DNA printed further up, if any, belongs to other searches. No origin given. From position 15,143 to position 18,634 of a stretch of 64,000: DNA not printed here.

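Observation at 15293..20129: Compositionally atypical (AT-richer) island encoding a 1063-aa orphan protein, a secreted TG-like peptidase candidate and a small membrane protein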

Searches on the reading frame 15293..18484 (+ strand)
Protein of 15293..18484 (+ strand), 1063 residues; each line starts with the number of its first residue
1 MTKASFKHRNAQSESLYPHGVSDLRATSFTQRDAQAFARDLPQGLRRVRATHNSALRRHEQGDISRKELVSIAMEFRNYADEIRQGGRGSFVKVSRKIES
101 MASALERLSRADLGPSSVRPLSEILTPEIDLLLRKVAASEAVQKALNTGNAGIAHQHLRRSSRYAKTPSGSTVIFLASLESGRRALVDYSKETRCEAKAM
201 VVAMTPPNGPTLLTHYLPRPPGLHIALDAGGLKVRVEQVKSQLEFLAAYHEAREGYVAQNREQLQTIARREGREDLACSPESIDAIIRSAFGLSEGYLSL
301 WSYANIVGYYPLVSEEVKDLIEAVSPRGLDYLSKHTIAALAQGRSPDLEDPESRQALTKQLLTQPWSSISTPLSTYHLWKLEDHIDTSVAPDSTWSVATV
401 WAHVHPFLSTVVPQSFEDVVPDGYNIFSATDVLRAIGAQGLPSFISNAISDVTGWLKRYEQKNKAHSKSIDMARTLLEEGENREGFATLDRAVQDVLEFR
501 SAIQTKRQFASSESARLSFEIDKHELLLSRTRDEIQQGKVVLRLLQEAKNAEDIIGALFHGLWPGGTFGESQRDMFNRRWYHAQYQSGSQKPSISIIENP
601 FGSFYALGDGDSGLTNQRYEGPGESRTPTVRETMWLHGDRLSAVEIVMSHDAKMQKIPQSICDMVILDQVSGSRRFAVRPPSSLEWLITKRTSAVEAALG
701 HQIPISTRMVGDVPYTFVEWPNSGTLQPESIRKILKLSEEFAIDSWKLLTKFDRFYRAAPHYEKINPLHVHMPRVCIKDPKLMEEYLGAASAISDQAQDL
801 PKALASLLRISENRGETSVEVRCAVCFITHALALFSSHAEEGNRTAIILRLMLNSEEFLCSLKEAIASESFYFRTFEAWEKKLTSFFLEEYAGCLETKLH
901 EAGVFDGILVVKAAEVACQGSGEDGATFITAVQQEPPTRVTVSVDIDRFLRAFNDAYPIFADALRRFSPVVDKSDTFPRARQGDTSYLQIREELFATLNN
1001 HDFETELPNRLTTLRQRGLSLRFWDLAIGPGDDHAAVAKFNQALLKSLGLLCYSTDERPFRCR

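Call 5: search_protein_families(library=pfam, proteins=[window:15293-18484:+], max_evalue=1)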
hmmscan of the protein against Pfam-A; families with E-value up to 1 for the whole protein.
window:15293-18484:+ (1063 aa): 1 family
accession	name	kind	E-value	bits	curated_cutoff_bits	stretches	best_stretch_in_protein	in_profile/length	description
PF02796.21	HTH_7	-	0.1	13.2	23.8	0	462-483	3-24/45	Helix-turn-helix domain of resolvase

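Call 6: search_protein_families(library=ncbifam, proteins=[window:15293-18484:+], max_evalue=1)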
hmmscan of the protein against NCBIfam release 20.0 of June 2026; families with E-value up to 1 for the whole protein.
window:15293-18484:+ (1063 aa): 1 family
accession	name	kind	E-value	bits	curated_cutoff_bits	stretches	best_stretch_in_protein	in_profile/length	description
NF047865.1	rSAM_PapB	equivalog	0.024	13.9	340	1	84-146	132-193/330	PapB family radical SAM/SPASM ranthipeptide maturase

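Call 7: find_homologous_proteins(query=window:15293-18484:+, max_evalue=0.001)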
Query window:15293-18484:+ (1063 aa): 4 proteins with E <= 0.001 among 8000 candidates.
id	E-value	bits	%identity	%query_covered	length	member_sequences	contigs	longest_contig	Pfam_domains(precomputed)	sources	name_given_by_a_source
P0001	0.0e+0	2144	100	89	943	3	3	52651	-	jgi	jgi:hypothetical protein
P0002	0.0e+0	1102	54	93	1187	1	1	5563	-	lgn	-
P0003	1.2e-179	618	39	82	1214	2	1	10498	-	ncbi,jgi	jgi:hypothetical protein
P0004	9.6e-179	615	39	80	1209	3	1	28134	-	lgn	-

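Call 8: find_encoding_contigs(protein=window:15293-18484:+, flank=10000, max_places=10)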
Protein window:15293-18484:+ (1063 aa): 2 contigs read that carry it; 1 place shown.
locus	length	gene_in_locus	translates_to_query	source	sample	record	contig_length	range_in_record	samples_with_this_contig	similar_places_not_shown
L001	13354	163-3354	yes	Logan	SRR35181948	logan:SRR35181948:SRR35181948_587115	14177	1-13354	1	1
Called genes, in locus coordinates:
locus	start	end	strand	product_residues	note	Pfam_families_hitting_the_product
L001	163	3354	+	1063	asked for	-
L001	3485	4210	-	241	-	-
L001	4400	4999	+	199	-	-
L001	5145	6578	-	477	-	PF13230:GATase_4 (weak), PF13522:GATase_6, PF13537:GATase_7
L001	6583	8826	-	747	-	PF18072:FGAR-AT_linker, PF00586:AIRS, PF02769:AIRS_C, PF00586:AIRS, PF02769:AIRS_C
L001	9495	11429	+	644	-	PF08298:AAA_PrkA, PF06798:PrkA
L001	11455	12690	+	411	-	PF04285:DUF444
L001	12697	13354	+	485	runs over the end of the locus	PF04293:SpoVR, PF24755:SpoVR_C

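Call 9: find_encoding_contigs(protein=P0003, flank=10000, max_places=5)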
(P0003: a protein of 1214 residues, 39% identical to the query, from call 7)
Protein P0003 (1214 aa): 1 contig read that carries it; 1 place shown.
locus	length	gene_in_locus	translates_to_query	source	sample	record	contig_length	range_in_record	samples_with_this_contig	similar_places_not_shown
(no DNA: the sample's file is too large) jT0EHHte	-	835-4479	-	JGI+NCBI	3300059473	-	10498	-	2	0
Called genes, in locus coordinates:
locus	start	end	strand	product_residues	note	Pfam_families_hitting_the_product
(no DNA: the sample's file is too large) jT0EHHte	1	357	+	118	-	?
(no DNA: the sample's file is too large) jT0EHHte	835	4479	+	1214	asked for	-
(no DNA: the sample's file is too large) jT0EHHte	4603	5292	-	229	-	-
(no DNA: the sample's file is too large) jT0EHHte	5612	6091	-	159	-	PF00583:Acetyltransf_1, PF13673:Acetyltransf_10, PF13508:Acetyltransf_7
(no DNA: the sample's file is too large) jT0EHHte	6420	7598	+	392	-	PF13173:AAA_14, PF13635:DUF4143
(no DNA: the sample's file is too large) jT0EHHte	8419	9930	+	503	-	PF05681:Fumerase, PF05683:Fumerase_C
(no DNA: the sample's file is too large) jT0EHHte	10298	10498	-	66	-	?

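Call 10: find_encoding_contigs(protein=P0004, flank=10000, max_places=5)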
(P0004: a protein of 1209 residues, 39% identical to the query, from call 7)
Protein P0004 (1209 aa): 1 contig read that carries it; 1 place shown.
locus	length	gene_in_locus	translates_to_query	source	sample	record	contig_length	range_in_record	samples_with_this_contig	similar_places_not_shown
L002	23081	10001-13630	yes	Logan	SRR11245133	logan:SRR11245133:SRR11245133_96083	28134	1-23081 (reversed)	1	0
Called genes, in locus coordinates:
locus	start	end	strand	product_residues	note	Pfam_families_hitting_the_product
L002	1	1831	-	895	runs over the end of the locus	PF00311:PEPcase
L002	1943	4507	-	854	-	-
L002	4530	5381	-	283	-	-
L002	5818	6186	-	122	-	PF01475:FUR, PF24706:DUF7669 (weak)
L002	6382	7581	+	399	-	PF02492:cobW, PF07683:CobW_C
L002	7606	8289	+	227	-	-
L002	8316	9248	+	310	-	-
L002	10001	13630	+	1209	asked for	-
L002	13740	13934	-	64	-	-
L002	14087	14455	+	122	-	-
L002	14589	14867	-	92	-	-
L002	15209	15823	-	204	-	-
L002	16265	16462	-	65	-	-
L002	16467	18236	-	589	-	PF00664:ABC_membrane, PF00005:ABC_tran, PF02463:SMC_N (faint), PF13304:AAA_21 (faint)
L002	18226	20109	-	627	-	PF00664:ABC_membrane, PF00005:ABC_tran, PF02463:SMC_N (faint)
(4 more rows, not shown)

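Call 11: find_encoding_contigs(protein=P0002, flank=10000, max_places=5)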
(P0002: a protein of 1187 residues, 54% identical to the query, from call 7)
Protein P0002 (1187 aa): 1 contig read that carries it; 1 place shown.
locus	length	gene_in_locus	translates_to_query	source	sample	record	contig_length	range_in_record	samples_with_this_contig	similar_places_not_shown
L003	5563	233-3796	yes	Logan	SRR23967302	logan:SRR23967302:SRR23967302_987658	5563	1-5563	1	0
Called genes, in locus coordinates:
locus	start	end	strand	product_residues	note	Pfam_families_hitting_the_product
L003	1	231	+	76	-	?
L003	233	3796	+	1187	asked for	-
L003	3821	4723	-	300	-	PF00126:HTH_1, PF03466:LysR_substrate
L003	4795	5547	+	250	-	PF01925:TauE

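Call 14: list_cluster_members(proteins=[P0001, P0003, P0004, P0002])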
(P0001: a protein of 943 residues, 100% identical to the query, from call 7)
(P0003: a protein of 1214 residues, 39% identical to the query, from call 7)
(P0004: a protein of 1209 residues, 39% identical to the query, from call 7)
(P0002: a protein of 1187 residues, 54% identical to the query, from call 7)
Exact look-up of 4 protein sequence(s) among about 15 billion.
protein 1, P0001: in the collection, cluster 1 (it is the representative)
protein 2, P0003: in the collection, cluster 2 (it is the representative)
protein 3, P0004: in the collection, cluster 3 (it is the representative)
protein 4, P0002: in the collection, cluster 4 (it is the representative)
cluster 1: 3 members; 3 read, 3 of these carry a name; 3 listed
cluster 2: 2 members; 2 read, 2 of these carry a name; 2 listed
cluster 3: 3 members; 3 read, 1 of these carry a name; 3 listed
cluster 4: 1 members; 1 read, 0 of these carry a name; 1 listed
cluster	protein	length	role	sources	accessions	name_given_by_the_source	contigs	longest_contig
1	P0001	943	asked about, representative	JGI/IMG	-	hypothetical protein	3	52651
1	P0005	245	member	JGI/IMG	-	hypothetical protein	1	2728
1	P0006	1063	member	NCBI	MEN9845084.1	MAG: hypothetical protein RIS36_231 [Pseudomonadota bacterium]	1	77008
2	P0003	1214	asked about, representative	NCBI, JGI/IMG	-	hypothetical protein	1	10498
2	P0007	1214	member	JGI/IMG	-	hypothetical protein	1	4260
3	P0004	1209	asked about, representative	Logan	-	-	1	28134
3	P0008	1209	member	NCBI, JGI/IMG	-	hypothetical protein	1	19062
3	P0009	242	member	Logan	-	-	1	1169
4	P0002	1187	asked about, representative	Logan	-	-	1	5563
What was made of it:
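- Closest known: Large orphan hypothetical proteins of predatory or uncultured Bdellovibrionota. Same: ORF1 is annotated as a hypothetical protein in the NCBI MAG (MEN9845084.1, locus RIS36_231; call 14).
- JGI contigs up to 52.6 kb carry the same ORF1 (calls 7, 14).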

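Call 28: search_solved_structures(query=A1, max_evalue=10)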
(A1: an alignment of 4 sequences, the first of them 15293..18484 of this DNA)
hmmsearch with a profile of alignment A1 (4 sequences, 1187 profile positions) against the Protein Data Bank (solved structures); distinct sequences matched with E-value up to 10: 23.
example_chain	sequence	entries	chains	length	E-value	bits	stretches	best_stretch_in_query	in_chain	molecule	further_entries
9w5i_A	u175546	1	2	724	0.0056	17.3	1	832-1009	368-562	Heat shock protein HSP 90-beta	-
8fx4_A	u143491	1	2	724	0.0057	17.3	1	832-1009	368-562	Heat shock protein HSP 90-beta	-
5fwk_A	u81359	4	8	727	0.0057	17.3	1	832-1009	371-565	HEAT SHOCK PROTEIN HSP 90 BETA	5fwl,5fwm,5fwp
8gae_A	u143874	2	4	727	0.0057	17.3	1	832-1009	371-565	Heat shock protein HSP 90-beta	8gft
7zub_A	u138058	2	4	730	0.0057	17.3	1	832-1009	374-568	Heat shock protein HSP 90-beta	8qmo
7z37_AP1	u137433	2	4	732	0.0058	17.3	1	832-1009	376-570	Heat shock protein HSP 90-beta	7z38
7zr0_A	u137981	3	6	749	0.006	17.2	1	832-1009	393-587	Heat shock protein HSP 90-beta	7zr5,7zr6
7y04_A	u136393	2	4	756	0.0061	17.2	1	832-1009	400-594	Heat shock protein HSP 90-beta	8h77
8eoa_A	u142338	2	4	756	0.0062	17.2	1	832-1009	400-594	Heat shock protein HSP 90-beta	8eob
7rxz_A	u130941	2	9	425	0.017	15.7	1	832-1010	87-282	Heat shock protein HSP 90-alpha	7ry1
7ry0_A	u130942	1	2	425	0.018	15.7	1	832-1010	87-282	Heat shock protein HSP 90-alpha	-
3q6m_A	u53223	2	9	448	0.02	15.5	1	832-1010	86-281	Heat shock protein HSP 90-alpha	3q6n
3pry_A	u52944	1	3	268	0.021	15.4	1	832-974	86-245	Heat shock protein HSP 90-beta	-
4mal_A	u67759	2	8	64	0.052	14.1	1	467-511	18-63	Motility protein FimV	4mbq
4jv5_Q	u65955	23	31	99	0.45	11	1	392-443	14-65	30S ribosomal protein S17 | RIBOSOMAL PROTEIN S17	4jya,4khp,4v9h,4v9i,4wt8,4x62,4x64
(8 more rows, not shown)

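Call 30: search_protein_representatives(alignment_id=A1)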
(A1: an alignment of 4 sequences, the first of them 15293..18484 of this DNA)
Query: 4 sequences, 1187 profile positions. Proteins with E-value up to 0.001 (for the whole library): 12; up to 1e-10: 7; up to 1e-30: 6. The best 12 are listed.
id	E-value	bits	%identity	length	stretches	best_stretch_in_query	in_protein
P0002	0.0e+00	2149.7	-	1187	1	1-1186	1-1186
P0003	0.0e+00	2118.8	-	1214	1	1-1183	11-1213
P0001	0.0e+00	1580.1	-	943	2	121-998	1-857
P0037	8.3e-262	887.9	-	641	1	544-1177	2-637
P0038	4.9e-210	716.4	-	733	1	463-1178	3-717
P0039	8.9e-121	420.8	-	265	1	74-316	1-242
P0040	8.6e-14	66.4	-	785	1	125-606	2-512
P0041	1.4e-10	55.8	-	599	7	700-748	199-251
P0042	7.8e-09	50.0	-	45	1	1140-1183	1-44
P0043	1.0e-08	49.6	-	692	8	703-752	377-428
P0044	2.3e-07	45.1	-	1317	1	127-615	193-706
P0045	2.9e-05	38.2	-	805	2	133-219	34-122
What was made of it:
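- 15293..18484 (+): ORF1: a 1063-aa protein with no signal peptide and no TM segment, mostly helical. It belongs to a very rare uncharacterised family. A profile search of 1.84 billion representatives gave only 12 hits, including distant members P0040, P0044 and P0045 (call 30).
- It has 3 close and about 3 distant homologues among 5.8 billion and 1.84 billion sequences (calls 7, 30).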

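Call 31: search_protein_families(library=pfam, proteins=[P0040, P0041, P0043, P0044, P0045, P0002, P0003, P0004], max_evalue=0.01)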
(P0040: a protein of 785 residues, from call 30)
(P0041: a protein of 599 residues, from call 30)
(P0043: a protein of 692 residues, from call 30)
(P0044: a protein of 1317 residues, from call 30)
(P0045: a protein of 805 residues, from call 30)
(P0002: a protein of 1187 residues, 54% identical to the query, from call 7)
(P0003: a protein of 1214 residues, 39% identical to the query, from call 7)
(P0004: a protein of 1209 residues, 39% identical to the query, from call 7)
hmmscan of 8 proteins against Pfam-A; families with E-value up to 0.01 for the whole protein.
P0040 (785 aa): 0 families

P0041 (599 aa): 9 families
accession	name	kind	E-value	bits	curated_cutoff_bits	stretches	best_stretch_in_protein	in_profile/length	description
PF18998.6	Flg_new_2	-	6.9e-70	231.4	23.6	7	394-463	1-72/73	Divergent InlB B-repeat domain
PF09479.16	Flg_new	-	2.7e-22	79.1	27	6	110-162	1-48/65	Listeria-Bacteroides repeat domain (List_Bact_rpt)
PF07474.17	G2F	-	1.8e-09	38.1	23.5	0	236-280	120-164/184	G2F domain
PF18909.5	dGTP_diPhyd_N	-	5.9e-07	29.8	27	0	273-322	42-89/99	dATP/dGTP diphosphohydrolase, N-terminal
PF04004.18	Leo1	-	1.1e-06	29.2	27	0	210-228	57-75/165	Leo1-like protein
PF10696.14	DUF2501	-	1.2e-06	29.1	21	0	181-205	30-54/78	Protein of unknown function (DUF2501)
PF22360.1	SbsC_spectrin-like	-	4.8e-05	24.4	26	0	55-75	13-33/62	SbsC,spectrin-like repeat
PF13884.11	Peptidase_S74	-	0.00028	21.5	22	0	223-240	30-47/58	Chaperone of endosialidase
PF18104.7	Tudor_2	-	0.0023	18.1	31.4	0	68-85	18-35/35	Jumonji domain-containing protein 2A Tudor domain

P0043 (692 aa): 9 families
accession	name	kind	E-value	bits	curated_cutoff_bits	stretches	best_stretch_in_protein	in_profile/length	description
PF18998.6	Flg_new_2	-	6.5e-134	436.6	23.6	9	425-490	1-72/73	Divergent InlB B-repeat domain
PF09479.16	Flg_new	-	2.4e-29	101.7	27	2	291-352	1-65/65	Listeria-Bacteroides repeat domain (List_Bact_rpt)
PF22462.2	Ctf19_RWD2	-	2.5e-08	34.4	26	0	133-161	41-69/77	Ctf19, second RWD domain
PF17965.7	MucBP_2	-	6.4e-08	33.4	23.4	0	303-338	23-56/74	Mucin binding domain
PF11065.13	DUF2866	-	8e-08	32.6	25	0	525-549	18-42/63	Protein of unknown function (DUF2866)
PF24428.1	PYCO1_repeat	-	5.9e-06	26.4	27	0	186-198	15-27/38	PYCO1 Rubisco-binding repeat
PF18954.5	DUF5697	-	0.00019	22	27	0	391-437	121-158/161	Family of unknown function (DUF5697)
PF21515.2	Gp6_2nd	-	0.001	19.2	27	0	525-549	24-48/66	Baseplate wedge protein gp6, domain II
PF21226.3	MalQ_N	-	0.0024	18.6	24.1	0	110-143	57-90/91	MalQ N-terminal beta sandwich domain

P0044 (1317 aa): 0 families

P0045 (805 aa): 0 families

P0002 (1187 aa): 0 families

P0003 (1214 aa): 1 family
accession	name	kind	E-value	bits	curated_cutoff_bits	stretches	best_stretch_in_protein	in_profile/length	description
PF05192.23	MutS_III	-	0.00026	21.8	34.1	1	52-494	72-193/194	MutS domain III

P0004 (1209 aa): 0 families

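Call 37: predict_structure(alignment_id=A1)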
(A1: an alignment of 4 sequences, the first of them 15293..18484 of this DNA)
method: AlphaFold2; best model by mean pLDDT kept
length: 1063 residues; sequences in the alignment: 4
mean_pLDDT: 48.8   pTM: 0.32
mean pLDDT of the five models: 48.8, 48.1, 47.4, 47.1, 46.2
residues with pLDDT >= 90: 0; 70-90: 201; 50-70: 304; < 50: 558
segments of 3 or more residues with pLDDT < 50: 1-28, 110-119, 165-174, 177-252, 270-273, 285-351, 353-432, 496-511, 560-663, 667-671, 810-815, 838-846, 869-985, 1053-1063
pLDDT, mean of each block of 10 residues (from residue 1): 22 24 38 56 68 71 59 73 60 71 66 41 60 63 58 69 48 46 43 32 26 26 29 36 41 55 57 52 45 32 30 31 30 38 40 42 29 21 23 25 29 38 37 53 65 67 74 77 72 52 38 59 63 63 71 53 28 29 26 24 24 23 21 24 29 28 48 64 80 85 73 68 75 84 79 75 67 74 80 62 57 51 68 53 46 53 53 41 45 36 28 23 24 24 31 36 34 24 45 71 69 63 66 68 75 39 26
secondary structure, 60 per line:
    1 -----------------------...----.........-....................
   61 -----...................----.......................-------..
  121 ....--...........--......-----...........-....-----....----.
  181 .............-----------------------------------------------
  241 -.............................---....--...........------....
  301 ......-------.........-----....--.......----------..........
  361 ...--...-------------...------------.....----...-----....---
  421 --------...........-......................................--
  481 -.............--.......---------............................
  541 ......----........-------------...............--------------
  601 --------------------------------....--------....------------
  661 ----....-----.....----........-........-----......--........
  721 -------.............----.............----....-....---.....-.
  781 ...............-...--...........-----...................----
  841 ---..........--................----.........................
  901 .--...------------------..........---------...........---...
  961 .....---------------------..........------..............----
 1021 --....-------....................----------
elements in order (helices of 4 or more, strands of 3 or more residues): H31-39 H41-60 H66-84 H89-111 H121-124 H127-137 H140-145 H151-161 E163-166 E172-175 H180-193 H242-270 H274-277 H280-290 H297-306 H314-322 H328-331 H334-340 H351-363 H397-401 H414-417 H429-439 H441-478 H482-494 H497-503 H513-546 H551-558 H572-586 H633-636 E645-648 E665-668 E674-678 H683-690 H692-699 E705-710 E713-720 H728-740 H745-757 H762-765 H767-770 H774-778 H780-795 H802-812 H818-836 H844-853 H856-871 H876-901 H925-934 H944-954 H958-965 H987-996 H1003-1016 H1023-1026 H1034-1053

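Call 46: search_protein_families(library=padloc, proteins=[window:15293-18484:+, P0003, P0040, P0044], max_evalue=0.1)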
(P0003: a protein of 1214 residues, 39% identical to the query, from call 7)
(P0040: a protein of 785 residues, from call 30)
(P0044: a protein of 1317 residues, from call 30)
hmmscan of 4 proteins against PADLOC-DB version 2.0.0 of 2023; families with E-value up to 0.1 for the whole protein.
window:15293-18484:+ (1063 aa): 1 family
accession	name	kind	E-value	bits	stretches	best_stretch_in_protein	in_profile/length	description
PDLC03271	MTase_II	-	0.027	12.1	1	448-512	155-216/228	Type II methyltransferase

P0003 (1214 aa): 0 families

P0040 (785 aa): 0 families

P0044 (1317 aa): 0 families
